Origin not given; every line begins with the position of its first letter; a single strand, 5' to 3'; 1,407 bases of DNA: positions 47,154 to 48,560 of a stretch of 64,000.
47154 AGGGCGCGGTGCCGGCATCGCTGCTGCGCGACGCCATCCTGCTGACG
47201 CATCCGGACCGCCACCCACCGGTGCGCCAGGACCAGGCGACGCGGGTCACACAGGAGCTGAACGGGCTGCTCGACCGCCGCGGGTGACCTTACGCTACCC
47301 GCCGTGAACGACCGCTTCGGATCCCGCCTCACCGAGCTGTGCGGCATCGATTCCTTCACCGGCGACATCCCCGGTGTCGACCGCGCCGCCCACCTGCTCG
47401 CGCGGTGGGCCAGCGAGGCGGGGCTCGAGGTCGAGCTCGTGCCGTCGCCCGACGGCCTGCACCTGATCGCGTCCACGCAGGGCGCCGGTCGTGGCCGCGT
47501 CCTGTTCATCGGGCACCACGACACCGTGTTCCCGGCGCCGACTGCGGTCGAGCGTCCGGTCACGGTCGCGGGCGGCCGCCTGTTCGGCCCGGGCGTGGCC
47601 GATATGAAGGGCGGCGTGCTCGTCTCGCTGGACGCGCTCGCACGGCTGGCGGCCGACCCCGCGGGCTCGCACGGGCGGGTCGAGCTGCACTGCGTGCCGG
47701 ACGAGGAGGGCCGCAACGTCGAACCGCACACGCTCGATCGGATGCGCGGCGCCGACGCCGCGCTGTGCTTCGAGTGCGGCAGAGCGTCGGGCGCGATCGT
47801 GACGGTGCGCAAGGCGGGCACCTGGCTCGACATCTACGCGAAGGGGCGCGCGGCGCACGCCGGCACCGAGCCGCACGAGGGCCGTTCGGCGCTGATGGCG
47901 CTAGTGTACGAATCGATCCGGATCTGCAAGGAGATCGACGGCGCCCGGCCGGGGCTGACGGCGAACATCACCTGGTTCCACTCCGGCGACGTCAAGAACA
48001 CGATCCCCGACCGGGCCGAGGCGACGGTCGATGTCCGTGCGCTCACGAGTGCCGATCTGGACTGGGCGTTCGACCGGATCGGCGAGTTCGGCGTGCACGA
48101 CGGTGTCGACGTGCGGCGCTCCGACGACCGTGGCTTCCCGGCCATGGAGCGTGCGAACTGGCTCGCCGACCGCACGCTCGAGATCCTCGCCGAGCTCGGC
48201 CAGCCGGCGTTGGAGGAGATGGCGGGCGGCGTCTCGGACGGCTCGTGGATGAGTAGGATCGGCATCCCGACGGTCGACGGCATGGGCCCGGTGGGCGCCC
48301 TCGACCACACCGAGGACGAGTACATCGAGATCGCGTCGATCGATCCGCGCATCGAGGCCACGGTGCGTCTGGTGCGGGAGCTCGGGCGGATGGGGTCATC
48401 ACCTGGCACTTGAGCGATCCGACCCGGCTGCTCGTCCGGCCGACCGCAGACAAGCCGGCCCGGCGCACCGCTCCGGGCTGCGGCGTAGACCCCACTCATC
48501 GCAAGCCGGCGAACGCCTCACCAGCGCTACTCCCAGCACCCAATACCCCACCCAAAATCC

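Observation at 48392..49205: Mosaic degenerate tandem repeat fills the 840-bp convergent spacer between the M20 peptidase and the SBP-like gene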

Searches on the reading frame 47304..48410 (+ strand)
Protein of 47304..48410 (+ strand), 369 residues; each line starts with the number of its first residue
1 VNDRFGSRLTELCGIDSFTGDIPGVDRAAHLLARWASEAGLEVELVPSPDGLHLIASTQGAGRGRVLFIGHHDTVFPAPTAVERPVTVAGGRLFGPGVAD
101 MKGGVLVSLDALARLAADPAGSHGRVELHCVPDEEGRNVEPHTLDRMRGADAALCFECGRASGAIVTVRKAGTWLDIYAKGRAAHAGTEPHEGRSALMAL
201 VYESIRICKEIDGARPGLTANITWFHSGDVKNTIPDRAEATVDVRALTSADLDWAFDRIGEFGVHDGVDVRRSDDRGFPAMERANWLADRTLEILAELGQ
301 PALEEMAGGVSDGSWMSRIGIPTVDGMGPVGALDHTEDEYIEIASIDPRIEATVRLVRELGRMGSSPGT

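Call 10: find_homologous_proteins(query=window:47304-48410:+, max_evalue=1e-30)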
Query window:47304-48410:+ (369 aa): 939 proteins with E <= 1e-30 among 8000 candidates; the best 120 are listed.
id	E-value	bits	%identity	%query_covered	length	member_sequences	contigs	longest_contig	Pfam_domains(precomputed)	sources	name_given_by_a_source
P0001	8.2e-245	830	100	100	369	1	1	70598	PF01546.34,PF07687.20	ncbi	-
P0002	6.4e-213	725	89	98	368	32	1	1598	PF01546.34,PF07687.20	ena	-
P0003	2.2e-210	716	87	98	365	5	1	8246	PF01546.34,PF07687.20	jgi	jgi:glutamate carboxypeptidase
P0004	2.2e-206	703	87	98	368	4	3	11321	PF01546.34,PF07687.20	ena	-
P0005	8.1e-202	688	85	98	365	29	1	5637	PF01546.34,PF07687.20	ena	-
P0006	1.8e-198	677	84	97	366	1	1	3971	PF01546.34,PF07687.20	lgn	-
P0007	8.3e-182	622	78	97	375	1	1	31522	PF01546.34,PF07687.20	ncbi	-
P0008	8.3e-181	619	77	98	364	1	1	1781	PF01546.34,PF07687.20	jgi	jgi:glutamate carboxypeptidase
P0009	1.1e-179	615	76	98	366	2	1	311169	PF01546.34,PF07687.20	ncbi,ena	-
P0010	3.6e-173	594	76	97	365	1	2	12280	PF01546.34,PF07687.20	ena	-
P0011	4.6e-173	594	74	97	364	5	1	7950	PF01546.34,PF07687.20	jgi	jgi:glutamate carboxypeptidase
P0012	3.5e-172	591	74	97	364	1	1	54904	PF01546.34,PF07687.20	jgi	jgi:glutamate carboxypeptidase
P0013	2.2e-161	555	70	98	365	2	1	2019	PF01546.34,PF07687.20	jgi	jgi:glutamate carboxypeptidase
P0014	1.6e-158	546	70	97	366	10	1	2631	PF01546.34,PF07687.20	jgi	jgi:glutamate carboxypeptidase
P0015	1.4e-156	539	69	97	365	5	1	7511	PF01546.34,PF07687.20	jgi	jgi:glutamate carboxypeptidase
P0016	9.1e-153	527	68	97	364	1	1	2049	PF01546.34,PF07687.20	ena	-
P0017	1.9e-152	526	68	97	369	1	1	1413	PF01546.34,PF07687.20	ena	-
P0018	1.4e-148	513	66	97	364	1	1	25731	PF01546.34,PF07687.20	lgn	-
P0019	8.8e-143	494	66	96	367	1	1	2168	PF01546.34,PF07687.20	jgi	jgi:glutamate carboxypeptidase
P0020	1.1e-142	494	82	73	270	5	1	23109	PF01546.34,PF07687.20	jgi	jgi:glutamate carboxypeptidase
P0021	7.3e-142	491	66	95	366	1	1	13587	PF01546.34,PF07687.20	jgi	jgi:glutamate carboxypeptidase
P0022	3.4e-140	485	65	96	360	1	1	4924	PF01546.34,PF07687.20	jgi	jgi:glutamate carboxypeptidase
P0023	1.0e-138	481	63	97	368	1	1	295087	PF01546.34,PF07687.20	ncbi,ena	-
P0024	5.5e-136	472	91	63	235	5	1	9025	PF01546.34,PF07687.20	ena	-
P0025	1.5e-130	454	61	97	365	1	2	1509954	PF01546.34,PF07687.20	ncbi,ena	-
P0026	6.7e-129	448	61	97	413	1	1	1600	PF01546.34,PF07687.20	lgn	-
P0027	3.9e-128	446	63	96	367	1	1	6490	PF01546.34,PF07687.20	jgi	jgi:glutamate carboxypeptidase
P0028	1.5e-127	444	63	96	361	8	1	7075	PF01546.34,PF07687.20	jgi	jgi:glutamate carboxypeptidase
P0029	2.2e-126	440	61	96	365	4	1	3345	PF01546.34,PF07687.20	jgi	jgi:glutamate carboxypeptidase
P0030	5.4e-126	439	59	94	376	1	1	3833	PF01546.34,PF07687.20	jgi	jgi:glutamate carboxypeptidase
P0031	1.0e-125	438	61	96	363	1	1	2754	PF01546.34,PF07687.20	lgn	-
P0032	1.5e-125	437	61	96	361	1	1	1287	PF01546.34,PF07687.20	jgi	jgi:glutamate carboxypeptidase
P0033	2.9e-125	436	59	99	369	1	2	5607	PF01546.34,PF07687.20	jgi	jgi:glutamate carboxypeptidase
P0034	8.9e-125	435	61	96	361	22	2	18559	PF01546.34,PF07687.20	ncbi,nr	ncbi:MAG: glutamate carboxypeptidase [Gaiellales bacterium]|nr:glutamate carboxypeptidase [Gaiellale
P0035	2.3e-124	433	60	96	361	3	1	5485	PF01546.34,PF07687.20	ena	-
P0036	7.1e-124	432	61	97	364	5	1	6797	PF01546.34,PF07687.20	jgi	jgi:glutamate carboxypeptidase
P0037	8.6e-124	431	58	98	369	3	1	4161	PF01546.34,PF07687.20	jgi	jgi:glutamate carboxypeptidase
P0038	1.0e-123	431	61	96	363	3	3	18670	PF01546.34,PF07687.20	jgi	jgi:glutamate carboxypeptidase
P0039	1.4e-123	431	61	96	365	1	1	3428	PF01546.34,PF07687.20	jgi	jgi:glutamate carboxypeptidase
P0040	1.8e-123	430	60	96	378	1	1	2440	PF01546.34,PF07687.20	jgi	jgi:glutamate carboxypeptidase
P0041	2.1e-123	430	60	96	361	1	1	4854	PF01546.34,PF07687.20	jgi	jgi:glutamate carboxypeptidase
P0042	2.5e-123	430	61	97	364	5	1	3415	PF01546.34,PF07687.20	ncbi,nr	ncbi:MAG: glutamate carboxypeptidase [Gaiellales bacterium]|nr:glutamate carboxypeptidase [Gaiellale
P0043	2.8e-123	430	59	97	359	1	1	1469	PF01546.34,PF07687.20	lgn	-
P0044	3.1e-123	430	59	98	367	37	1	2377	PF01546.34,PF07687.20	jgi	jgi:glutamate carboxypeptidase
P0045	3.8e-123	429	61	95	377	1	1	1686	PF01546.34,PF07687.20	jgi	jgi:glutamate carboxypeptidase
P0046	1.1e-122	428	60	96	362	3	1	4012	PF01546.34,PF07687.20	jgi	jgi:glutamate carboxypeptidase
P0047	1.2e-122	428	61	96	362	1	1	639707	PF01546.34,PF07687.20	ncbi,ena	-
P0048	3.0e-122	426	61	96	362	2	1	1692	PF01546.34,PF07687.20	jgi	jgi:glutamate carboxypeptidase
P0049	4.0e-122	426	59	96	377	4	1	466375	PF01546.34,PF07687.20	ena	-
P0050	5.2e-122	426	61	96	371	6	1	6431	PF01546.34,PF07687.20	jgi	jgi:glutamate carboxypeptidase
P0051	6.1e-122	425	61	95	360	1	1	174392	PF01546.34,PF07687.20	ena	-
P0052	6.9e-122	425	60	96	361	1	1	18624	PF01546.34,PF07687.20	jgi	jgi:glutamate carboxypeptidase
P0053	8.7e-122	425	61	96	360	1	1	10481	PF01546.34,PF07687.20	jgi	jgi:glutamate carboxypeptidase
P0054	1.0e-121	425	60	97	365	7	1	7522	PF01546.34,PF07687.20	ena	-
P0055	1.2e-121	424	60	96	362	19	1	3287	PF01546.34,PF07687.20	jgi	jgi:glutamate carboxypeptidase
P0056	1.3e-121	424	61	96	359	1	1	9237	PF01546.34,PF07687.20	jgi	jgi:glutamate carboxypeptidase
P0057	1.5e-121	424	59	97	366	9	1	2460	PF01546.34,PF07687.20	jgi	-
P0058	2.0e-121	424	59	96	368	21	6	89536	PF01546.34,PF07687.20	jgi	jgi:glutamate carboxypeptidase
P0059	2.1e-121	424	60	96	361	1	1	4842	PF01546.34,PF07687.20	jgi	jgi:glutamate carboxypeptidase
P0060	2.6e-121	423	59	97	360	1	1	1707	PF01546.34,PF07687.20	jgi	jgi:glutamate carboxypeptidase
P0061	2.9e-121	423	60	96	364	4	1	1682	PF01546.34,PF07687.20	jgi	jgi:glutamate carboxypeptidase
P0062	3.5e-121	423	60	97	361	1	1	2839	PF01546.34,PF07687.20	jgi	jgi:glutamate carboxypeptidase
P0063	5.4e-121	422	59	97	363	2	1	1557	PF01546.34,PF07687.20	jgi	jgi:glutamate carboxypeptidase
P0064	6.7e-121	422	60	96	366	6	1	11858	PF01546.34,PF07687.20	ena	-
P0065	6.8e-121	422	60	97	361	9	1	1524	PF01546.34,PF07687.20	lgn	-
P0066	7.5e-121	422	59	98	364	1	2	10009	PF01546.34,PF07687.20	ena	-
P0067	8.6e-121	422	60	96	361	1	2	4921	PF01546.34,PF07687.20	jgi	jgi:glutamate carboxypeptidase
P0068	1.7e-120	421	58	97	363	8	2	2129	PF01546.34,PF07687.20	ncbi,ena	-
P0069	2.3e-120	420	59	97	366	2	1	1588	PF01546.34,PF07687.20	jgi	-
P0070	4.7e-120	419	59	96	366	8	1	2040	PF01546.34,PF07687.20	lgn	-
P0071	6.2e-120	419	58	95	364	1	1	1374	PF01546.34,PF07687.20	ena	-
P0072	9.7e-120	418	59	96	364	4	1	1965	PF01546.34,PF07687.20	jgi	-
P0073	2.1e-119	417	58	98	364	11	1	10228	PF01546.34,PF07687.20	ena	-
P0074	3.2e-119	416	60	96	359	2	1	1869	PF01546.34,PF07687.20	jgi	jgi:glutamate carboxypeptidase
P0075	3.3e-119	416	58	96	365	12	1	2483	PF01546.34,PF07687.20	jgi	jgi:glutamate carboxypeptidase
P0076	4.1e-119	416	59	96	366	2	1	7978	PF01546.34,PF07687.20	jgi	jgi:glutamate carboxypeptidase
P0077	4.7e-119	416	58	96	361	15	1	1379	PF01546.34,PF07687.20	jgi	jgi:glutamate carboxypeptidase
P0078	4.9e-119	416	57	96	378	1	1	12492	PF01546.34,PF07687.20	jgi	-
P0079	1.3e-118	414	59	96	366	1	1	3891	PF01546.34,PF07687.20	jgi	jgi:glutamate carboxypeptidase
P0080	1.8e-118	414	59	96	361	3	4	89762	PF01546.34,PF07687.20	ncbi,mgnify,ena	mgnify:CR=1 FL=1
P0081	2.8e-118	413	59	96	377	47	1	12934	PF01546.34,PF07687.20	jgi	jgi:glutamate carboxypeptidase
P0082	3.2e-118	413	58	97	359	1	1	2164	PF01546.34,PF07687.20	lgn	-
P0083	5.2e-118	412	57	97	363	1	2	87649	PF01546.34,PF07687.20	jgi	jgi:glutamate carboxypeptidase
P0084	7.3e-118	412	58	96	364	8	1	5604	PF01546.34,PF07687.20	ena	-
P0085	8.3e-118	412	56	98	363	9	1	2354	PF01546.34,PF07687.20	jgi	-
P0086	9.4e-118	412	57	98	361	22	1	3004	PF01546.34,PF07687.20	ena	-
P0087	1.4e-117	411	58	96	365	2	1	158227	PF01546.34,PF07687.20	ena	-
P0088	2.8e-117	410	58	96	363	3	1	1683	PF01546.34,PF07687.20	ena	-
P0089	4.5e-117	409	56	96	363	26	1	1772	PF01546.34,PF07687.20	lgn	-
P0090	4.6e-117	409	60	96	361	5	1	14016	PF01546.34,PF07687.20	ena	-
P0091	5.1e-117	409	56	96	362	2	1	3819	PF01546.34,PF07687.20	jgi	jgi:glutamate carboxypeptidase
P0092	1.6e-116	408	57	96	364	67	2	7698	PF01546.34,PF07687.20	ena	-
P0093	5.8e-116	406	57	96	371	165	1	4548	PF01546.34,PF07687.20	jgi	jgi:glutamate carboxypeptidase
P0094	9.3e-116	405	58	96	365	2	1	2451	PF01546.34,PF07687.20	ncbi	-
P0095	2.1e-115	404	58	96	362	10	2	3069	PF01546.34,PF07687.20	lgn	-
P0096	5.7e-115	402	55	97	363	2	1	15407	PF01546.34,PF07687.20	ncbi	-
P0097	6.1e-115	402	57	97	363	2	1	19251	PF01546.34,PF07687.20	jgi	jgi:glutamate carboxypeptidase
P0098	9.8e-115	402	56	96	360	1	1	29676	PF01546.34,PF07687.20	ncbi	-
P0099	1.1e-114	402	56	96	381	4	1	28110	PF01546.34,PF07687.20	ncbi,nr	ncbi:MAG: glutamate carboxypeptidase [Gaiellales bacterium]|nr:glutamate carboxypeptidase [Gaiellale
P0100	1.4e-114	401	56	96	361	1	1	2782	PF01546.34,PF07687.20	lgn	-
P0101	1.4e-114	401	56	96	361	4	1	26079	PF01546.34,PF07687.20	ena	-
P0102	3.6e-114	400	57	96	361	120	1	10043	PF01546.34,PF07687.20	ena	-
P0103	5.5e-114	399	56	96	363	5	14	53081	PF01546.34,PF07687.20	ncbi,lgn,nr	ncbi:MAG: M20 family metallopeptidase [Actinobacteria bacterium]|nr:M20 family metallopeptidase [Act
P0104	5.5e-114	399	56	96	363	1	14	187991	PF01546.34,PF07687.20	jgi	-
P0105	7.7e-114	399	54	97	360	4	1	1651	PF01546.34,PF07687.20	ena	-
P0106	3.5e-113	397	81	63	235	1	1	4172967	PF01546.34,PF07687.20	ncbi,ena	-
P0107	4.5e-111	390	58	97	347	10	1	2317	PF01546.34,PF07687.20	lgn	-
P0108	2.3e-110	387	56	96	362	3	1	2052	PF01546.34,PF07687.20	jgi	jgi:glutamate carboxypeptidase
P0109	8.0e-110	386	54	96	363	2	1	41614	PF01546.34,PF07687.20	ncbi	ncbi:MAG: M20/M25/M40 family metallo-hydrolase [Gaiellales bacterium]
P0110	1.1e-108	382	80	58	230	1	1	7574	PF01546.34,PF07687.20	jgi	jgi:glutamate carboxypeptidase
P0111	1.0e-107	379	55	96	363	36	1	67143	PF01546.34,PF07687.20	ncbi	-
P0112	1.3e-107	378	60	86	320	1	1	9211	PF01546.34,PF07687.20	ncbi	ncbi:MAG: M20/M25/M40 family metallo-hydrolase, partial [Gaiellales bacterium]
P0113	5.9e-107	376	55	96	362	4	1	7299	PF01546.34,PF07687.20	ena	-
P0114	6.8e-106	373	56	96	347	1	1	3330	PF01546.34,PF07687.20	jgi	jgi:glutamate carboxypeptidase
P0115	4.7e-103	363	55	96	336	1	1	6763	PF01546.34,PF07687.20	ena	-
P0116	1.7e-102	361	53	96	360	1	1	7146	PF01546.34,PF07687.20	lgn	-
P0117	1.0e-100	356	64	70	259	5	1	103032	PF01546.34,PF07687.20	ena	-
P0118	1.7e-99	352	65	70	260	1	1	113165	PF01546.34,PF07687.20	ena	-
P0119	7.3e-99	349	51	96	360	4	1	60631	PF01546.34,PF07687.20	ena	-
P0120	1.4e-97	345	53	97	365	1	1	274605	PF01546.34,PF04389.23,PF07687.20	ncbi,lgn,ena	-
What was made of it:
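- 47304..48413 (+): M20/M25/M40 peptidase gene ('glutamate carboxypeptidase'); its last 27 nt (48387-48413) belong to the repeat. It matches database protein P0001 at 100% (call 10).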

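Call 11: search_protein_families(library=pfam, proteins=[window:47304-48410:+])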
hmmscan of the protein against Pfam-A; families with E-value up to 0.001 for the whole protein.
window:47304-48410:+ (369 aa): 2 families
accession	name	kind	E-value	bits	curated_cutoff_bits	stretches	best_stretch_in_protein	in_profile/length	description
PF01546.33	Peptidase_M20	-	3.1e-24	86.5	24.6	1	67-358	1-205/206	Peptidase family M20/M25/M40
PF07687.19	M20_dimer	-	4.3e-14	52.8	21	1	171-259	5-95/107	Peptidase dimerisation domain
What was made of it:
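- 47304..48413 (+): Pfam PF01546 and PF07687 (call 11).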

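Call 13: find_encoding_contigs(protein=P0001, flank=3000, max_places=3)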
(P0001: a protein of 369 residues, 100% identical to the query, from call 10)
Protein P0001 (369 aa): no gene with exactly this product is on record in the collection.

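Call 14: find_encoding_contigs(protein=P0004, flank=5000, max_places=4)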
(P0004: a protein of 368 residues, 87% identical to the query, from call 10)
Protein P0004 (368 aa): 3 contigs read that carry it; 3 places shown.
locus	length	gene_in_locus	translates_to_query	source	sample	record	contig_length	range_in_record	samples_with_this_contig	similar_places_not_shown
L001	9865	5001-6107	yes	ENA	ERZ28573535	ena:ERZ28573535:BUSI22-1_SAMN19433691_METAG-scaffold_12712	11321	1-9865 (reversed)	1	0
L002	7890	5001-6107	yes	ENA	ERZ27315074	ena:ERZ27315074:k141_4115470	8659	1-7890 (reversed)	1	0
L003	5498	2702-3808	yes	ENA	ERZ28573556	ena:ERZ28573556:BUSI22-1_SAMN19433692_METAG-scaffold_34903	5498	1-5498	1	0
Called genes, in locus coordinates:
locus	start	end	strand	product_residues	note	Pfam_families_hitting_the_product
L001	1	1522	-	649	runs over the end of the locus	-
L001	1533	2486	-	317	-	PF00491:Arginase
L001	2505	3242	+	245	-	PF00106:adh_short, PF08659:KR (weak), PF13561:adh_short_C2, PF23441:SDR (weak)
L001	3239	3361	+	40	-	PF00106:adh_short (weak)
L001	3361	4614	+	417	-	PF00743:FMO-like, PF01266:DAO (faint), PF07992:Pyr_redox_2 (weak), PF13450:NAD_binding_8 (weak), PF13454:NAD_binding_9 (faint), PF13738:Pyr_redox_3, PF13434:Lys_Orn_oxgnase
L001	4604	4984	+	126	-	PF13560:HTH_31 (weak)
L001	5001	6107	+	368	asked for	PF01546:Peptidase_M20, PF07687:M20_dimer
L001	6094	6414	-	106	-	-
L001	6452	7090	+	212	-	PF01325:Fe_dep_repress, PF02742:Fe_dep_repr_C, PF04023:FeoA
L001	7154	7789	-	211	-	PF12697:Abhydrolase_6, PF00561:Abhydrolase_1 (weak), PF00975:Thioesterase (weak), PF12146:Hydrolase_4, PF20408:Abhydrolase_11, PF02230:Abhydrolase_2 (weak)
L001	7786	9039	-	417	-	-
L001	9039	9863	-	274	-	?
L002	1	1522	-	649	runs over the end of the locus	-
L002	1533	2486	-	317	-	PF00491:Arginase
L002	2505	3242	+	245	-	PF00106:adh_short, PF08659:KR (weak), PF13561:adh_short_C2, PF23441:SDR (weak)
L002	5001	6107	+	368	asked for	PF01546:Peptidase_M20, PF07687:M20_dimer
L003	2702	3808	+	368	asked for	PF01546:Peptidase_M20, PF07687:M20_dimer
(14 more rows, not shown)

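Call 15: find_encoding_contigs(protein=P0003, flank=5000, max_places=3)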
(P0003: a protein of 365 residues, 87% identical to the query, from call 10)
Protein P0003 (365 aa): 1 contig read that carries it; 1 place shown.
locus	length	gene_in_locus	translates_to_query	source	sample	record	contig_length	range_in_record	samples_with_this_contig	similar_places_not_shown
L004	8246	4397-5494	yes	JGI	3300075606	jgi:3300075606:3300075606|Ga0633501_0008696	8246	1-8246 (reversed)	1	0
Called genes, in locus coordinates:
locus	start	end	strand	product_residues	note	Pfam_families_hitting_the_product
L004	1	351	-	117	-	?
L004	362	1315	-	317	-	PF00491:Arginase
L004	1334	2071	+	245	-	PF00106:adh_short, PF08659:KR (weak), PF13561:adh_short_C2, PF23441:SDR (weak)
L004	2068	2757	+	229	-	PF00106:adh_short, PF08659:KR, PF13561:adh_short_C2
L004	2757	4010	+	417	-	PF00743:FMO-like, PF01266:DAO (faint), PF07992:Pyr_redox_2, PF13450:NAD_binding_8 (weak), PF13454:NAD_binding_9 (faint), PF13738:Pyr_redox_3, PF13434:Lys_Orn_oxgnase (weak)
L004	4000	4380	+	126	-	PF13560:HTH_31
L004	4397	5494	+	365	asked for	PF01546:Peptidase_M20, PF07687:M20_dimer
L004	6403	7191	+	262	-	PF01325:Fe_dep_repress, PF02742:Fe_dep_repr_C, PF04023:FeoA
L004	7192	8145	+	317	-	PF01370:Epimerase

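Call 24: find_encoding_contigs(protein=P0005, flank=4000, max_places=3)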
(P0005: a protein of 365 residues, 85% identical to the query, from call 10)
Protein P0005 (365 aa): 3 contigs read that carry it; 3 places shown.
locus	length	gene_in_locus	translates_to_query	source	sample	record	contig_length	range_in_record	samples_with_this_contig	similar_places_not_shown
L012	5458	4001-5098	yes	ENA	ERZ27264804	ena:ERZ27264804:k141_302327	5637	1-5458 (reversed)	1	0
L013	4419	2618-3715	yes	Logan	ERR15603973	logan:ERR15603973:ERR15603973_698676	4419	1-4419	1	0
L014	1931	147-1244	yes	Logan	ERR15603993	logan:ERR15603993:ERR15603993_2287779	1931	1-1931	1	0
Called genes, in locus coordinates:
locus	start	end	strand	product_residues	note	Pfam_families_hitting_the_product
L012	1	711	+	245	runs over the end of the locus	PF00106:adh_short, PF08659:KR, PF23441:SDR (faint), PF13561:adh_short_C2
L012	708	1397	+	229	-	PF00106:adh_short, PF13561:adh_short_C2, PF08659:KR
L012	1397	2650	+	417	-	PF00743:FMO-like, PF01266:DAO (faint), PF07992:Pyr_redox_2, PF13450:NAD_binding_8 (weak), PF13454:NAD_binding_9 (faint), PF13738:Pyr_redox_3, PF13434:Lys_Orn_oxgnase (weak)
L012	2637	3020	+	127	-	PF13560:HTH_31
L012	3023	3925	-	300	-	-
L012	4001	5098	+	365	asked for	PF01546:Peptidase_M20, PF07687:M20_dimer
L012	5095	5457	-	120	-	?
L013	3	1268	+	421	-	?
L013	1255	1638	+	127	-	PF13560:HTH_31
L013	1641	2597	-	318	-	-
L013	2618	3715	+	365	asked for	PF01546:Peptidase_M20, PF07687:M20_dimer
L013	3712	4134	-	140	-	-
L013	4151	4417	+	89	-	?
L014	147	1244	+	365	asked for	PF01546:Peptidase_M20, PF07687:M20_dimer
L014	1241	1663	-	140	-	-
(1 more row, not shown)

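Call 25: find_encoding_contigs(protein=P0006, flank=4000, max_places=3)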
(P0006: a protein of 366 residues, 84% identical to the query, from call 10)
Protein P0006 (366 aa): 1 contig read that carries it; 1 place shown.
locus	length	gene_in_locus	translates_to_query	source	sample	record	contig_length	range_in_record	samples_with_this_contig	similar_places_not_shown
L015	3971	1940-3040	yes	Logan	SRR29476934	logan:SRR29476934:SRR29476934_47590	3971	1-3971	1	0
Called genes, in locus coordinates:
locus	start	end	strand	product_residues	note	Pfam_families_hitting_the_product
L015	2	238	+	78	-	?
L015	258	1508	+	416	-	PF00743:FMO-like, PF07992:Pyr_redox_2, PF13450:NAD_binding_8 (weak), PF13454:NAD_binding_9 (faint), PF13738:Pyr_redox_3, PF13434:Lys_Orn_oxgnase (faint)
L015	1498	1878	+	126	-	PF13560:HTH_31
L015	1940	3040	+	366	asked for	PF01546:Peptidase_M20, PF07687:M20_dimer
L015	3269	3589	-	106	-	-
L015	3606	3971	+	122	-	?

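Call 26: find_encoding_contigs(protein=P0007, flank=4000, max_places=3)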
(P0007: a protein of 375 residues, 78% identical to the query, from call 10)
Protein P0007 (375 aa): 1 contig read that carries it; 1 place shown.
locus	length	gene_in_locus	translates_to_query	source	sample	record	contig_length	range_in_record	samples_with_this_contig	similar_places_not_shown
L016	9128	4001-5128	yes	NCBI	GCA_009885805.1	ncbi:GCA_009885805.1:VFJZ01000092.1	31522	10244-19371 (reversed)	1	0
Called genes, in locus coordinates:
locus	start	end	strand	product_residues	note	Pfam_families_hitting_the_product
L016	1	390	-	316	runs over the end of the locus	PF00491:Arginase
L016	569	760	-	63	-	-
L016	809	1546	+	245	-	PF00106:adh_short, PF13561:adh_short_C2, PF23441:SDR (weak)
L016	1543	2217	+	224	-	PF00106:adh_short, PF13561:adh_short_C2, PF08659:KR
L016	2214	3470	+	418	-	PF00743:FMO-like, PF01266:DAO (faint), PF01593:Amino_oxidase (faint), PF07992:Pyr_redox_2, PF13450:NAD_binding_8 (weak), PF13454:NAD_binding_9 (faint), PF13738:Pyr_redox_3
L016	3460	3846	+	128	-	PF13560:HTH_31 (weak)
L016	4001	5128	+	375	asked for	PF01546:Peptidase_M20, PF07687:M20_dimer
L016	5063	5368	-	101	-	-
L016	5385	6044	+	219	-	PF01325:Fe_dep_repress, PF02742:Fe_dep_repr_C, PF04023:FeoA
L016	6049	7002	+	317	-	PF01370:Epimerase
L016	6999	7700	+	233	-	-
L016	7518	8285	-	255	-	PF00561:Abhydrolase_1 (faint), PF12697:Abhydrolase_6, PF12146:Hydrolase_4 (weak)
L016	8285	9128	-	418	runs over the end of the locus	-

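Call 27: find_encoding_contigs(protein=P0009, flank=4000, max_places=3)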
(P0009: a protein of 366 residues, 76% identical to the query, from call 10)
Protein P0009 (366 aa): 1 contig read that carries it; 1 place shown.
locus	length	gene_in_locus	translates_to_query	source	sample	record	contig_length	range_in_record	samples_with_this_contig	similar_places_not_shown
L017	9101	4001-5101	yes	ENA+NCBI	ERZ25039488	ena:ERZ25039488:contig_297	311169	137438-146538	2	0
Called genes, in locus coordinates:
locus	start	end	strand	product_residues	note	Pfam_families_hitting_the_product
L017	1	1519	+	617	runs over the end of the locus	PF00561:Abhydrolase_1, PF08386:Abhydrolase_4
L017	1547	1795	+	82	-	-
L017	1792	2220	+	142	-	PF01850:PIN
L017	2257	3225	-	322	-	PF00491:Arginase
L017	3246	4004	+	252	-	PF00106:adh_short, PF08659:KR, PF23441:SDR (weak), PF13561:adh_short_C2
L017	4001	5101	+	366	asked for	PF01546:Peptidase_M20, PF07687:M20_dimer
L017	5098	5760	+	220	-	PF01325:Fe_dep_repress, PF12802:MarR_2 (faint), PF01047:MarR (faint), PF02742:Fe_dep_repr_C, PF04023:FeoA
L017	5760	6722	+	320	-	PF01370:Epimerase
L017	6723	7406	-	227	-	PF12697:Abhydrolase_6 (weak), PF00561:Abhydrolase_1 (faint), PF12146:Hydrolase_4 (faint), PF20408:Abhydrolase_11 (faint)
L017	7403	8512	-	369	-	-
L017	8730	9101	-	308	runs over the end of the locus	PF04055:Radical_SAM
